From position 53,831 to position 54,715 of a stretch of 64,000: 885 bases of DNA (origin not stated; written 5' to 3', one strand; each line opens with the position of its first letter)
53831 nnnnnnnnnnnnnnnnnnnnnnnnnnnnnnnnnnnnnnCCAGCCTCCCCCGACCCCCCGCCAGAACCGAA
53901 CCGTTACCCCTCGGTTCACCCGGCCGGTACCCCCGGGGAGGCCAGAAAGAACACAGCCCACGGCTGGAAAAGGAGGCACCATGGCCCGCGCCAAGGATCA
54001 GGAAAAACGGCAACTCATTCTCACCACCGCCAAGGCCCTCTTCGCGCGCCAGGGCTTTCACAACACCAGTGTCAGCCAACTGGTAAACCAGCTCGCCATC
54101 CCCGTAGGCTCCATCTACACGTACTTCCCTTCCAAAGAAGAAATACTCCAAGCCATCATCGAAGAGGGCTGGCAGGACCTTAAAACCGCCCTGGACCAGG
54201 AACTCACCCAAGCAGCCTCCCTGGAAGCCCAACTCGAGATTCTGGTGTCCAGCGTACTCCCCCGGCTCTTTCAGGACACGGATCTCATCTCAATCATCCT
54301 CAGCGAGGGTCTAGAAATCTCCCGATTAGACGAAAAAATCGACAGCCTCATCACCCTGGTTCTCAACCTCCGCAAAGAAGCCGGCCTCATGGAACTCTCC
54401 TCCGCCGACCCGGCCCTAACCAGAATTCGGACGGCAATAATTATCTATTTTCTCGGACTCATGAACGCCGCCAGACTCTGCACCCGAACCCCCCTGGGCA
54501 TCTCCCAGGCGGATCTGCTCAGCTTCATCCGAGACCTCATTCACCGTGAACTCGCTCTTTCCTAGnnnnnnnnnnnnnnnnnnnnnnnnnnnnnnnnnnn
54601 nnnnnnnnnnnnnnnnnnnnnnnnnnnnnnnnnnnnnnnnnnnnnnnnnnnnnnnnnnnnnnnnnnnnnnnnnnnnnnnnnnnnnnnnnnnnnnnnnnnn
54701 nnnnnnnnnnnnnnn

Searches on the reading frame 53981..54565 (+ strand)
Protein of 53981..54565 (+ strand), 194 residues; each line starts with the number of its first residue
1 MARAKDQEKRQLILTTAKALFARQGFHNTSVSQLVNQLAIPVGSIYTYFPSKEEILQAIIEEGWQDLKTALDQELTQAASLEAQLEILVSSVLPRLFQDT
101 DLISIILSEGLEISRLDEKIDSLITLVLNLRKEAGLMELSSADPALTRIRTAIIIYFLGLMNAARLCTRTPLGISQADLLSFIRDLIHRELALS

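Call 46: search_protein_families(library=padloc, proteins=[window:53981-54565:+], max_evalue=0.001)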
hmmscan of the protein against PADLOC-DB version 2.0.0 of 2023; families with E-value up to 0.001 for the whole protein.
window:53981-54565:+ (194 aa): 0 families

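Call 66: search_protein_families(library=pfam, proteins=[window:53981-54565:+], max_evalue=0.01)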
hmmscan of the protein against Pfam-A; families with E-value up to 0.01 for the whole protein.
window:53981-54565:+ (194 aa): 1 family
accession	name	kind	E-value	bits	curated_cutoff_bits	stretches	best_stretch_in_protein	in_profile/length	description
PF00440.29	TetR_N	-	1e-14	54.5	24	1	13-59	1-47/47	Bacterial regulatory proteins, tetR family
